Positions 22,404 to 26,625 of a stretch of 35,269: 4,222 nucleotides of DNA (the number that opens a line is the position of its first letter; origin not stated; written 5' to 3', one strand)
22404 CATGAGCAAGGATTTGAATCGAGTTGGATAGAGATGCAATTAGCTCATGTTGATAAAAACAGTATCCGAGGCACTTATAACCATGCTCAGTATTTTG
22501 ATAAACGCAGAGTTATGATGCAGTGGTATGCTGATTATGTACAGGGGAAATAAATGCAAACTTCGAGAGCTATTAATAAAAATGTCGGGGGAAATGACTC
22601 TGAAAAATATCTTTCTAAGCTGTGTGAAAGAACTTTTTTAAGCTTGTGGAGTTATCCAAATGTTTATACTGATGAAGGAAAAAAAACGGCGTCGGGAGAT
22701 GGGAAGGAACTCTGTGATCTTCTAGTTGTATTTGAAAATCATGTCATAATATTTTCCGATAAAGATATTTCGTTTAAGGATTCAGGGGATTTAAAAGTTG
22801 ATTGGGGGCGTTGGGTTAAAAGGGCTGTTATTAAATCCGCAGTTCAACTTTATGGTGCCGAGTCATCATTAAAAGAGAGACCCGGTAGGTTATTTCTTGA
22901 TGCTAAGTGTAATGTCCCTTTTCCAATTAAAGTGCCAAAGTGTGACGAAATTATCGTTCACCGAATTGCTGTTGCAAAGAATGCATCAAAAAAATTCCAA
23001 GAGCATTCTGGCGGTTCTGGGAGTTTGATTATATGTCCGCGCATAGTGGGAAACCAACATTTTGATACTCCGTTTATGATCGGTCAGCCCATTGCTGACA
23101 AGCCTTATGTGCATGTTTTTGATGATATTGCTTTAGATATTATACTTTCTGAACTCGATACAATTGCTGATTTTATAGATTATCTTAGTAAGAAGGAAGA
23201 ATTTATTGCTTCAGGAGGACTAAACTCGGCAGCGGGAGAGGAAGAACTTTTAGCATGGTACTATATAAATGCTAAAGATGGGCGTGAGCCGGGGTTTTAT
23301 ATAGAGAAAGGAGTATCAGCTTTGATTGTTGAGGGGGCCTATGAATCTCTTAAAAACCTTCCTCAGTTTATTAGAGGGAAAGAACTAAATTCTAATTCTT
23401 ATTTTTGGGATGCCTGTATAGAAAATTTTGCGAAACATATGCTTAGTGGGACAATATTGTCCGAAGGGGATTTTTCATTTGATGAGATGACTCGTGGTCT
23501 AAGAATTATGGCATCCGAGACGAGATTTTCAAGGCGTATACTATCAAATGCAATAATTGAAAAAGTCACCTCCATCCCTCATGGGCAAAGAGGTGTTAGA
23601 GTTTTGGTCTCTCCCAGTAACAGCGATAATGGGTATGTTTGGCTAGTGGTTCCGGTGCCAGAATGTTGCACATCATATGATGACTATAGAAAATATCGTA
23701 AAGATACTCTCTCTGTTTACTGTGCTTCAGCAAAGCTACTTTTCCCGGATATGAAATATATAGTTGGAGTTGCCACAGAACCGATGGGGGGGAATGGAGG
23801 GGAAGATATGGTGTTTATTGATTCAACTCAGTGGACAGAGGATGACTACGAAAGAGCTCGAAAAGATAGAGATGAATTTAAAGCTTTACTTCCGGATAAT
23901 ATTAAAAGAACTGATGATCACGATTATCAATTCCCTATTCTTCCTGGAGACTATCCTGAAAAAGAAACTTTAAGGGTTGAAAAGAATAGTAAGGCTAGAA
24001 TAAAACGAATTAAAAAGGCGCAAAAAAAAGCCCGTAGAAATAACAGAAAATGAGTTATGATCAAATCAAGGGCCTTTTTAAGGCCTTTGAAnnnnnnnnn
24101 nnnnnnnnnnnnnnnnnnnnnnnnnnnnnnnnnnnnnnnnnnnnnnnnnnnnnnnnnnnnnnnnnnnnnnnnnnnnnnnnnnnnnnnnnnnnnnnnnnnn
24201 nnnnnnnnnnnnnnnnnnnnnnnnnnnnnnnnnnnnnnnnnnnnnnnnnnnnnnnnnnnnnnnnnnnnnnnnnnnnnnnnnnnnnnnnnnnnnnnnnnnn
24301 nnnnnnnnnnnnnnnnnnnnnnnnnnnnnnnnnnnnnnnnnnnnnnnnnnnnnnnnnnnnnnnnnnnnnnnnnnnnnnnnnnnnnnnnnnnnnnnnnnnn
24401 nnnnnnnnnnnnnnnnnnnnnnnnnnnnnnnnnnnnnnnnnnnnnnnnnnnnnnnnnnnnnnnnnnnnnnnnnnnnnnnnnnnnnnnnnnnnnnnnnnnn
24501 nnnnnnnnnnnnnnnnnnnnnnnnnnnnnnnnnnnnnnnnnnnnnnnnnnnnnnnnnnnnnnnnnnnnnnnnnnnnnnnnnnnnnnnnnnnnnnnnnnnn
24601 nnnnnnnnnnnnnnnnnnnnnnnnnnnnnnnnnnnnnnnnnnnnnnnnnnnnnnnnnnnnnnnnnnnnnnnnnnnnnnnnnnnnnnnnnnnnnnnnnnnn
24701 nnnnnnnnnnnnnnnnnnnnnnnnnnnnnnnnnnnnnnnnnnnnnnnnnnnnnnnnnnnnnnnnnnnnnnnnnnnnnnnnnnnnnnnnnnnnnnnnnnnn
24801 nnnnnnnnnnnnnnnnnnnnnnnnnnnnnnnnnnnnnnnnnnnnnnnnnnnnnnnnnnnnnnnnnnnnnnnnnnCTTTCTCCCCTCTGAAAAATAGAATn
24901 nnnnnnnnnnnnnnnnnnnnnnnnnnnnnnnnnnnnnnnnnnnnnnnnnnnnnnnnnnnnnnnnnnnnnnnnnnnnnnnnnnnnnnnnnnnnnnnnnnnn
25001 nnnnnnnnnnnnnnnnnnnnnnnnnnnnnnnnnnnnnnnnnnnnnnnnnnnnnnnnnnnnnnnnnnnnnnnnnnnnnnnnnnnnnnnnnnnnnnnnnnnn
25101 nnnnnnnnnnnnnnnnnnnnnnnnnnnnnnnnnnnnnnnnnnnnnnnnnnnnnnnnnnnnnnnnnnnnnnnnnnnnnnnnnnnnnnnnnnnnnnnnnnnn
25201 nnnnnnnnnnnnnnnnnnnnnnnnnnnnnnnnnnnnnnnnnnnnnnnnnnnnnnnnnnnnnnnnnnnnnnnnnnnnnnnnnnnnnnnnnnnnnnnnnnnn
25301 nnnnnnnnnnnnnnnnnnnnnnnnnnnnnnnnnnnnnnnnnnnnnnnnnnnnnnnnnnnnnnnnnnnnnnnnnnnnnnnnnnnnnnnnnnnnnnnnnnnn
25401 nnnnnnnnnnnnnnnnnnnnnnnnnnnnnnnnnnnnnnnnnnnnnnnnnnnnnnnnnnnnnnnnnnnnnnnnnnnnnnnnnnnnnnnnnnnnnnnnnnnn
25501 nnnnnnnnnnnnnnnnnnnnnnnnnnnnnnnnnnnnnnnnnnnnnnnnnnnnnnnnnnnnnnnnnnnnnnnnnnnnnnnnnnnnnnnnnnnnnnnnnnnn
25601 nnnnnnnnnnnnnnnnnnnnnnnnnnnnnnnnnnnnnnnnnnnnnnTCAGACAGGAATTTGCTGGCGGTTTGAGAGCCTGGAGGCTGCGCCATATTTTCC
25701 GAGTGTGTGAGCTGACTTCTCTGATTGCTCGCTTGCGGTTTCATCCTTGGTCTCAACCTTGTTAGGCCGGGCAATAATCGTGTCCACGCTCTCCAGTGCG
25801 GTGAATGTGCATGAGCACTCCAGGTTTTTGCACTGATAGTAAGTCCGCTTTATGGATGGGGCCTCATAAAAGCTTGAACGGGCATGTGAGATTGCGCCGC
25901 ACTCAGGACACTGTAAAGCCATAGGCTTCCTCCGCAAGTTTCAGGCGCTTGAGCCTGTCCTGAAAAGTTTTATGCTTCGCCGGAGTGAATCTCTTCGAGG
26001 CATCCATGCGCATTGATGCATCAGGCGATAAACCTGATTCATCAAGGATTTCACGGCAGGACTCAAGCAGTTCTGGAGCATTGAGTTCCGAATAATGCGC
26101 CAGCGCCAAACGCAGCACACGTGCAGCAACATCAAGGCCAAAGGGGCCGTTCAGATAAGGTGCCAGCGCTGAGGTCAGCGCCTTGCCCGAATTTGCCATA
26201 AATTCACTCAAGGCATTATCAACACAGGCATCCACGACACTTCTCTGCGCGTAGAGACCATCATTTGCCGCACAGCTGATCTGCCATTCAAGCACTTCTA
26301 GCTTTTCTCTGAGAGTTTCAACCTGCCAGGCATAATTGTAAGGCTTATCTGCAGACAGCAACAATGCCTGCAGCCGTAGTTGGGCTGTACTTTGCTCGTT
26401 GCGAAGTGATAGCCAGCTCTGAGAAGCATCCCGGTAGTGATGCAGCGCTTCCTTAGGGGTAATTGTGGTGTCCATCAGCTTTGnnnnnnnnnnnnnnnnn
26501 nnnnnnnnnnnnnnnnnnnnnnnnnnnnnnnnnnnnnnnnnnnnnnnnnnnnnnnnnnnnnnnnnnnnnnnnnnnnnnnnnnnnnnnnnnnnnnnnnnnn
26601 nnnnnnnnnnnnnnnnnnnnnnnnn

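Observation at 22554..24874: Two-gene AT-rich cargo at the integrase-proximal position of the P4-like satellite: candidate undescribed defence module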

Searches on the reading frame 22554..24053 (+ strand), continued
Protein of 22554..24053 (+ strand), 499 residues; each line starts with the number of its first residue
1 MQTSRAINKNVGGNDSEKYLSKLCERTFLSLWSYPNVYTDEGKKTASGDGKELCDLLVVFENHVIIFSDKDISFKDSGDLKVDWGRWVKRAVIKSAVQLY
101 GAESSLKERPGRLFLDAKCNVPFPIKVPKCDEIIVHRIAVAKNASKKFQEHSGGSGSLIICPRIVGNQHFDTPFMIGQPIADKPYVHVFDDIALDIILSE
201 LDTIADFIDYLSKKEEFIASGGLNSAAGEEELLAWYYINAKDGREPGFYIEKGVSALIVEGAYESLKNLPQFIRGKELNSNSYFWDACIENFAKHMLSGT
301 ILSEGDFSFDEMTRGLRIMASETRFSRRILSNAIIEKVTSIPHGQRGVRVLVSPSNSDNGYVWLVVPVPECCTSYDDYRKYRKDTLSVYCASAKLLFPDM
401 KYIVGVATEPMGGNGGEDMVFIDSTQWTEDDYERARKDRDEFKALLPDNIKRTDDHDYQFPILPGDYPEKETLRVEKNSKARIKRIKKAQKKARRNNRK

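Call 50: find_related_loci(query=A1, collection=genome_contigs, flank=5000)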
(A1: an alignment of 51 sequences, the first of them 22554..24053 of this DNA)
Query A1 (499 aa) in genome_contigs; peptide patterns used: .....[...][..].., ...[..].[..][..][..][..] (x = any residue, [..] = any of these).
398 stretches matched a pattern; 107 encode a relative of the query (tblastn E <= 1e-3); the best 80 are kept; 80 distinct loci.
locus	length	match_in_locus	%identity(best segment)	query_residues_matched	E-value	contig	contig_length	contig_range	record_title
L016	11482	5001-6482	50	1-498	1e-159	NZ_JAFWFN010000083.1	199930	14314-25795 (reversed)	MAG: Halomonas sp. isolate RGIG5693 Sheep_Duodenum.Co__c1286311, whole genome shotgun sequence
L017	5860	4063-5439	52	7-462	4e-157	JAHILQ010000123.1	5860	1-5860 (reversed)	MAG: Nitrospinota bacterium isolate KR13_N2.mb.31 KR13_N2.mb.31_k141_171965, whole genome shotgun sequence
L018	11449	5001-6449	50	12-498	2e-150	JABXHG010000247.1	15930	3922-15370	MAG: Alteromonadaceae bacterium isolate KG8 Alt_gnl_C_L_247, whole genome shotgun sequence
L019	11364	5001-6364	52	9-462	1e-143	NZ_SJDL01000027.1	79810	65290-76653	Marinobacter halodurans strain YJ-S3-2 Contig_027, whole genome shotgun sequence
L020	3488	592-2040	40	6-496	9e-114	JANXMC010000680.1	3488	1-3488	MAG: Myxococcales bacterium isolate 336R_concoct_46_sub 336R_k141_667184, whole genome shotgun sequence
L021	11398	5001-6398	41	5-475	4e-111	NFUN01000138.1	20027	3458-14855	MAG: Acidobacteria subdivision 13 bacterium RH2 MAG17b RH2_MAG17b_138, whole genome shotgun sequence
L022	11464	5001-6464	41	1-484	2e-110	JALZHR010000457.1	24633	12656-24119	MAG: Acidobacteriota bacterium isolate SON bin7 SC8834-36_k127_1136135, whole genome shotgun sequence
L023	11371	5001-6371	43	7-461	5e-109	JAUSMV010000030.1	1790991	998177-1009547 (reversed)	MAG: Parvibaculum sp. isolate E19_maxbin.097_sub E19_k141_607206, whole genome shotgun sequence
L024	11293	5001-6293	43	6-436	5e-112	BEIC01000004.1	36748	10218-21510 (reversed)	Bacterium HR26 DNA, contig: NODE_378_4, isolate: HRbin26, whole genome shotgun sequence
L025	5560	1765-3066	42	1-427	3e-108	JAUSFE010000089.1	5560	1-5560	MAG: Dehalococcoidia bacterium isolate E14_maxbin.284_sub E14_k141_598078, whole genome shotgun sequence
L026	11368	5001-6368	42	7-446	1e-107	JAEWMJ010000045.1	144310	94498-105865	MAG: Bacillota bacterium isolate OH_PDB_132 k127_24501, whole genome shotgun sequence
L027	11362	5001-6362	43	1-441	3e-107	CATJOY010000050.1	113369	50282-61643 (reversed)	MAG: uncultured Desulfovibrionaceae bacterium isolate iMGMC-425_1678881653 genome assembly, contig: MegahitA5_547, whole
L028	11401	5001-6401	40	12-482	2e-105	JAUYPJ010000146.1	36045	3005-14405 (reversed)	MAG: Candidatus Omnitrophota bacterium isolate C4_metabat.bin.25 C4_k141_353936, whole genome shotgun sequence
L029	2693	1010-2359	42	7-458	5e-109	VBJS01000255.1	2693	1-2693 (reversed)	MAG: Chloroflexi bacterium isolate CF_162 14_1009_16_40cm_scaffold_321800, whole genome shotgun sequence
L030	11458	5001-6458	39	6-480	4e-104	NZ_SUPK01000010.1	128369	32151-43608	Cohnella pontilimi strain CAU 1483 contig10, whole genome shotgun sequence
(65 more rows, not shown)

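Call 55: search_protein_families(library=pfam, alignment_id=A3, max_evalue=0.00001)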
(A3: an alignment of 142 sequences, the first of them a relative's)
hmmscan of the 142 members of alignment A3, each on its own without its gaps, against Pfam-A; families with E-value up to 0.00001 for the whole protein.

A. member 1, L016:4366-4689:+ (107 aa): 0 families

B. families by the number of members that match (of 142 scanned): 132 families (the first 25 are shown)
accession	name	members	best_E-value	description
PF01726.22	LexA_DNA_bind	3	1e-16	LexA DNA binding domain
PF01381.28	HTH_3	3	1.1e-12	Helix-turn-helix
PF01139.22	RtcB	2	1.6e-177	tRNA-splicing ligase RtcB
PF01555.25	N6_N4_Mtase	2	7.3e-42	DNA methylase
PF00441.29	Acyl-CoA_dh_1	2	6.6e-40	Acyl-CoA dehydrogenase, C-terminal domain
PF00665.32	rve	2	8.9e-32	Integrase core domain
PF00717.28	Peptidase_S24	2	2.7e-31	Peptidase S24-like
PF02770.24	Acyl-CoA_dh_M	2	7.8e-27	Acyl-CoA dehydrogenase, middle domain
PF02771.21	Acyl-CoA_dh_N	2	2.3e-22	Acyl-CoA dehydrogenase, N-terminal domain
PF25169.1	DUF7830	2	1.5e-20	Domain of unknown function (DUF7830)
PF05016.21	ParE_toxin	2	3.9e-17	ParE toxin of type II toxin-antitoxin system, parDE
PF01336.31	tRNA_anti-codon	2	6.3e-17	OB-fold nucleic acid binding domain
PF01541.30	GIY-YIG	2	1.6e-16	GIY-YIG catalytic domain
PF19500.6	DUF6035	2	6.4e-16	Domain of unknown function (DUF6035)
PF13683.12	rve_3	2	1.7e-15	Integrase core domain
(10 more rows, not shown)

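Call 70: search_dna_similar(query=window:22554-24053:+, collection=phages, mode=protein, max_rows=20)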
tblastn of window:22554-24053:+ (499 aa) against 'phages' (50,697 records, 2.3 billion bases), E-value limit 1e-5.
No match.

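Call 75: search_protein_families(library=pfam, alignment_id=A1, max_evalue=0.1)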
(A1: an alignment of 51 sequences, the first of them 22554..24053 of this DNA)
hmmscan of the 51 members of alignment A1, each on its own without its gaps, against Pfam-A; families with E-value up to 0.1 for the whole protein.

A. member 1, window:22554-24053:+ (499 aa): 0 families

B. families by the number of members that match (of 51 scanned): 4 families
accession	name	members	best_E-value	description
PF02810.21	SEC-C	19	1.5e-09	SEC-C motif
PF19735.4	DUF6225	1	0.014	Family of unknown function (DUF6225)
PF22557.2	DuOB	1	0.026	Dual OB-containing domain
PF21616.3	Topo-V_HhH_2_2nd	1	0.077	Topoisomerase V, second (HhH)2 tandem domain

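Call 76: search_protein_families(library=padloc, alignment_id=A1, max_evalue=0.1)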
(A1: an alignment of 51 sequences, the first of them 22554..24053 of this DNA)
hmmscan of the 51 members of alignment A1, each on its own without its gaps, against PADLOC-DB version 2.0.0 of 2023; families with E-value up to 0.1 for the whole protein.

A. member 1, window:22554-24053:+ (499 aa): 0 families

B. families by the number of members that match (of 51 scanned): 12 families
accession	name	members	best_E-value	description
PDLC00865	E2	19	1.7e-05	E2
PDLC00872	E2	19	2.7e-05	E2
PDLC04917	PDC-S12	18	4.3e-07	-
PDLC00833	E1-E2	18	1.2e-05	E1-E2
PDLC00871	E2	13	8.9e-05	E2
PDLC00861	E2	10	0.0021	E2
PDLC00870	E2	8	0.00031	E2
PDLC03615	REase_MTase_IIG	2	0.048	Type IIG restriction enzyme-methyltransferase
PDLC01466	Cas6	1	0.0013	"CAS-I,CAS-II,CAS-III,CAS-IV,CAS-V,CAS-VI; crRNAmaturation"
PDLC01119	Csx19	1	0.0059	Csx19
PDLC02892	DpdI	1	0.024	DpdI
PDLC00859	E2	1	0.09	E2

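Call 90: find_encoding_contigs(protein=P0005, flank=5000, max_places=2)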
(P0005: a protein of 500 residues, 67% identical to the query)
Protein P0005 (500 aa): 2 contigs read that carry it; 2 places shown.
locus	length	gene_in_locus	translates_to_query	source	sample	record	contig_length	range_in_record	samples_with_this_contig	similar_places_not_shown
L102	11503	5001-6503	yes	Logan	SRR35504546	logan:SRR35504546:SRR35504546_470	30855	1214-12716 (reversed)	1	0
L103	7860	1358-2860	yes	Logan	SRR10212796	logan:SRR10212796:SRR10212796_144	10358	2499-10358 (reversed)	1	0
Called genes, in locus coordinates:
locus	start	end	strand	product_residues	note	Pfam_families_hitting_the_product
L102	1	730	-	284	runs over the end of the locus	PF00126:HTH_1, PF03466:LysR_substrate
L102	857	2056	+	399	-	PF07690:MFS_1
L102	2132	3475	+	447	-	PF13449:Phytase-like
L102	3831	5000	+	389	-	PF13356:Arm-DNA-bind_3, PF22022:Phage_int_M, PF00589:Phage_integrase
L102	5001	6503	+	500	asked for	-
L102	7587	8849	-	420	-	PF10011:DUF2254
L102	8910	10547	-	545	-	PF02028:BCCT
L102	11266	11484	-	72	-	PF10798:YmgB (weak)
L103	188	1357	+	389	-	PF13356:Arm-DNA-bind_3, PF22022:Phage_int_M, PF00589:Phage_integrase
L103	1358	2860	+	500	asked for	-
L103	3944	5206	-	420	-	PF10011:DUF2254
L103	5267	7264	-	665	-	PF02028:BCCT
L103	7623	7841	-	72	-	PF10798:YmgB (weak)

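Call 91: find_encoding_contigs(protein=P0007, flank=5000, max_places=2)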
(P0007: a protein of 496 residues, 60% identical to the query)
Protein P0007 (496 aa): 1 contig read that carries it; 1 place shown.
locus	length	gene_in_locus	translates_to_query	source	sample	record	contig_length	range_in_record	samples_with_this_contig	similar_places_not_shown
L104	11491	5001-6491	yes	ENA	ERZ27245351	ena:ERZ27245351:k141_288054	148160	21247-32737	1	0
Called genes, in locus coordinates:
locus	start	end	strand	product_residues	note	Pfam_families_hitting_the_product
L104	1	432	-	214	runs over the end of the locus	PF13560:HTH_31, PF01381:HTH_3, PF00717:Peptidase_S24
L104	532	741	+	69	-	PF14549:P22_Cro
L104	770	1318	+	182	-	PF06892:Phage_CP76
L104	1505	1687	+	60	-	PF13973:DUF4222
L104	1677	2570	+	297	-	PF13730:HTH_36, PF09524:Phg_2220_C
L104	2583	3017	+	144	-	PF06069:PerC (weak)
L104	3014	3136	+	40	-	-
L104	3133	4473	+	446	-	PF17762:HTH_ParB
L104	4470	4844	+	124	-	PF05866:RusA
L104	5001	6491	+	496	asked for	-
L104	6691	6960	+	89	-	-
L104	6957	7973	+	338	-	PF06147:DUF968, PF16784:HNHc_6 (weak)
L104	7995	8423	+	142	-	PF06530:Phage_antitermQ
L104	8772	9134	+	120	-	PF05106:Phage_holin_3_1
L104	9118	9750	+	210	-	PF00182:Glyco_hydro_19 (weak)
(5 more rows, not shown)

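Call 92: find_encoding_contigs(protein=P0018, flank=5000, max_places=2)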
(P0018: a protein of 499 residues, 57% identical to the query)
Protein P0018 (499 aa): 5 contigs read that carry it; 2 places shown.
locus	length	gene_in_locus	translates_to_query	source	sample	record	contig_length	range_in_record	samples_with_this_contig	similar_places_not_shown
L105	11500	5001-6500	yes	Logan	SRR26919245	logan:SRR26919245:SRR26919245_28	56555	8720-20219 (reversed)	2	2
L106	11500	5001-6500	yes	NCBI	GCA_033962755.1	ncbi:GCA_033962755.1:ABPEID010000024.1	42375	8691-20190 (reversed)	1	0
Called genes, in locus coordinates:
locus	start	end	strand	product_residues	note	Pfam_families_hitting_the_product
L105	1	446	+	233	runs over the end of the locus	PF00392:GntR (faint), PF08220:HTH_DeoR (weak), PF13280:WYL (faint)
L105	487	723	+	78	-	-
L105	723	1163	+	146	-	PF20494:YfjS_YafY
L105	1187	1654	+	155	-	PF27224:YfjT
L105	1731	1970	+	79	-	PF06006:DUF905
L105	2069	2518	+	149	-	PF03230:Antirestrict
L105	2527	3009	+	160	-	PF04002:RadC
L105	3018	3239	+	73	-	PF06174:DUF987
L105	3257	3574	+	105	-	PF06154:CbeA_antitoxin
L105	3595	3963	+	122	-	PF06755:CbtA_toxin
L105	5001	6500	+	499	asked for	-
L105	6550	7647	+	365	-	PF00069:Pkinase, PF07714:PK_Tyr_Ser-Thr, PF17667:Pkinase_fungal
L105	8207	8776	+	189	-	-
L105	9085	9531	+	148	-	PF26636:DUF8209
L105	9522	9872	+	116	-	PF07377:DUF1493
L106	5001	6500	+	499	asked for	-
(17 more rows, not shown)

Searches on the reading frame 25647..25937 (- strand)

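Call 4: search_protein_families(library=pfam, proteins=[window:25647-25937:-], max_evalue=1)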
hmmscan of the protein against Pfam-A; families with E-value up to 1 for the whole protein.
window:25647-25937:- (96 aa): 5 families
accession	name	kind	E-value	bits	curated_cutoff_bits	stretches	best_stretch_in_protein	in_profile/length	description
PF04606.18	Ogr_Delta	-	4.4e-16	59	26.3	1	10-55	2-47/47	Ogr/Delta-like zinc finger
PF14952.11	zf-tcix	-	0.00066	19.6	31.2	0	35-49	26-40/42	Putative treble-clef, zinc-finger, Zn-binding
PF22158.1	M157_N_1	-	0.029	14.8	27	1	32-88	60-118/139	MHC class I-like protein M157, N-terminal domain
PF08996.15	zf-DNA_Pol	-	0.044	13.9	25.7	1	4-50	13-61/186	DNA Polymerase alpha zinc finger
PF12760.12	Zn_ribbon_IS1595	-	0.077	13.4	25.4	1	8-42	19-44/46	Transposase zinc-ribbon domain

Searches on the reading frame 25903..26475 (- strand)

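Call 4: search_protein_families(library=pfam, proteins=[window:25903-26475:-], max_evalue=1)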
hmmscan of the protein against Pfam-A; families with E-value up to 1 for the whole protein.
window:25903-26475:- (190 aa): 1 family
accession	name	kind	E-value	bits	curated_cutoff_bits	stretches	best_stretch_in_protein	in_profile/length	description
PF07455.17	Psu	-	2.2e-38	132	27.4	1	8-178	2-180/182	Phage polarity suppression protein (Psu)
